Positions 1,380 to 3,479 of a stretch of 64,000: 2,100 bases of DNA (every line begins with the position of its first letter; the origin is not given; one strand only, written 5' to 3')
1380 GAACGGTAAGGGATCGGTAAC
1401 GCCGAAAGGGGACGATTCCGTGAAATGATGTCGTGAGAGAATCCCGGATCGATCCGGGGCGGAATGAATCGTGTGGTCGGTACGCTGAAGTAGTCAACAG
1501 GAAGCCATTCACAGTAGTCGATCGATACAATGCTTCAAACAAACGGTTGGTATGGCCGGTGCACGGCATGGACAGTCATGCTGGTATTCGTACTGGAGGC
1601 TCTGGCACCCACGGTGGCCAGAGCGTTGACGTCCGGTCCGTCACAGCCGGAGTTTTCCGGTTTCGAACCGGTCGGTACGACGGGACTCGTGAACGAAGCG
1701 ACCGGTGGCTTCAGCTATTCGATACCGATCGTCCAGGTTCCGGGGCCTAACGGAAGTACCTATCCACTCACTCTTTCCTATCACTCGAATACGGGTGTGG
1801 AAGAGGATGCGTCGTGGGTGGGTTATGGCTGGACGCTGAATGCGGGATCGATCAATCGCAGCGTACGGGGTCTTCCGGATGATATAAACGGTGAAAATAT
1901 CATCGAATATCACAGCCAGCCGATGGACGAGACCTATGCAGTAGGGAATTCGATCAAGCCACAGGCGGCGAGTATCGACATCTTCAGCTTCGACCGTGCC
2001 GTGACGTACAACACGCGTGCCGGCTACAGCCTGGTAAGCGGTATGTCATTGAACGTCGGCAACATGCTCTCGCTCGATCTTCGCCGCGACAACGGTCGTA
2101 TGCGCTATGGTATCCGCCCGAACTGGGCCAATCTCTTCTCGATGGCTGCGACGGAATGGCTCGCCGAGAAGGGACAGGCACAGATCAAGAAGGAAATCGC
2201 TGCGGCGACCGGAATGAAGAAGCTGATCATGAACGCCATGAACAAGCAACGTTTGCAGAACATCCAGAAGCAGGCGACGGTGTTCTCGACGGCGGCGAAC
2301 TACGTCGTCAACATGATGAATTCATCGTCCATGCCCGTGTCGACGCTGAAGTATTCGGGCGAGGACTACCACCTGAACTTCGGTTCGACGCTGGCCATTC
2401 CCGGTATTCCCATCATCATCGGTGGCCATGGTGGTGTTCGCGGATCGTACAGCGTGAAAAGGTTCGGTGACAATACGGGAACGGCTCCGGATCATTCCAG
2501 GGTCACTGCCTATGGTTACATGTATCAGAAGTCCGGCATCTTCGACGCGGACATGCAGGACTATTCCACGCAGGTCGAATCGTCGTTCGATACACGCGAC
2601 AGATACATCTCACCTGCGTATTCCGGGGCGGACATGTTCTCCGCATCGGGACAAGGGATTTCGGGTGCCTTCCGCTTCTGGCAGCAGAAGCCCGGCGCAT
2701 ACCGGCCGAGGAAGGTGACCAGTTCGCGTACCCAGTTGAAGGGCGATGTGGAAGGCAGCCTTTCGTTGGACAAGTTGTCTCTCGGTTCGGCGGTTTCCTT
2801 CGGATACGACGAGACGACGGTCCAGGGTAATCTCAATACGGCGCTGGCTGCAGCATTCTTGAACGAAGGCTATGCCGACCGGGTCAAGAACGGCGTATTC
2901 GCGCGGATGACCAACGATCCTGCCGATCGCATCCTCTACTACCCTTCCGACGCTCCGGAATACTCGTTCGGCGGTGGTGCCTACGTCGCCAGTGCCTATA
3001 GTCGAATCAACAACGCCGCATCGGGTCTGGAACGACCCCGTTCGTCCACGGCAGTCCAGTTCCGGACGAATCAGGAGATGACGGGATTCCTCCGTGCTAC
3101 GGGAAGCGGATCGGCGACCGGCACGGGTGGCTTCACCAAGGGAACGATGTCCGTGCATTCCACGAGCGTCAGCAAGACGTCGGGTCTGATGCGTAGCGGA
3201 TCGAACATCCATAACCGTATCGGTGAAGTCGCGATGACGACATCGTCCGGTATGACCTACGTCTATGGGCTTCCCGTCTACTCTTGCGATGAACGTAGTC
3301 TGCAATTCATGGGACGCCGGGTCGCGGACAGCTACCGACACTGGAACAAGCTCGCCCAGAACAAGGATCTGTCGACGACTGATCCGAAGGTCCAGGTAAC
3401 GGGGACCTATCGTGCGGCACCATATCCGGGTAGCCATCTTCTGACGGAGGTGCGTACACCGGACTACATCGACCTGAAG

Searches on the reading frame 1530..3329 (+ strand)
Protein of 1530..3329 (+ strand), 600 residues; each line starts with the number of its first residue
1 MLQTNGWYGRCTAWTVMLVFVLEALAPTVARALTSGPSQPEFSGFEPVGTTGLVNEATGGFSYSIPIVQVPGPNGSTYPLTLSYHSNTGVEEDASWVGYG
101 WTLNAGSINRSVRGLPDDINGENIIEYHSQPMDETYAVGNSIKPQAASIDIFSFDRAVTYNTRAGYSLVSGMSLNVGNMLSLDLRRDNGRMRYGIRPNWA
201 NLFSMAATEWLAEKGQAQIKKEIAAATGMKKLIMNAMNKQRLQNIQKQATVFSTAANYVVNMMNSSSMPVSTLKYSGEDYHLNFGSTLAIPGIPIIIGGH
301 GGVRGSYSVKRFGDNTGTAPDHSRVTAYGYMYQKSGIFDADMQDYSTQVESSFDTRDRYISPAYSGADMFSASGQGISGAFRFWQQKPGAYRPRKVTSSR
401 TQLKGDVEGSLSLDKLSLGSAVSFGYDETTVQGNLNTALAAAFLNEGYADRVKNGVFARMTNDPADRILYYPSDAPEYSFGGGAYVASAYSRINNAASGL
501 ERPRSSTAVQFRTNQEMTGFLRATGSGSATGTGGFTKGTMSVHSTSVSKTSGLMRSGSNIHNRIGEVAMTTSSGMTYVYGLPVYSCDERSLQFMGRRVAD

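Call 85: search_protein_families(library=pfam, proteins=[window:1530-3329:+], max_evalue=1)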
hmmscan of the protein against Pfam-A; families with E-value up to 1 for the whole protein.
window:1530-3329:+ (600 aa): 2 families
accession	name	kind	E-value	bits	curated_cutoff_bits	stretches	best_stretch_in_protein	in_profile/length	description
PF03534.18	SpvB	-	0.00048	19.9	22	1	57-116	3-59/287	Salmonella virulence plasmid 65kDa B protein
PF20148.4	DUF6531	-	0.045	14.5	24.1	1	54-104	4-49/74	Domain of unknown function (DUF6531)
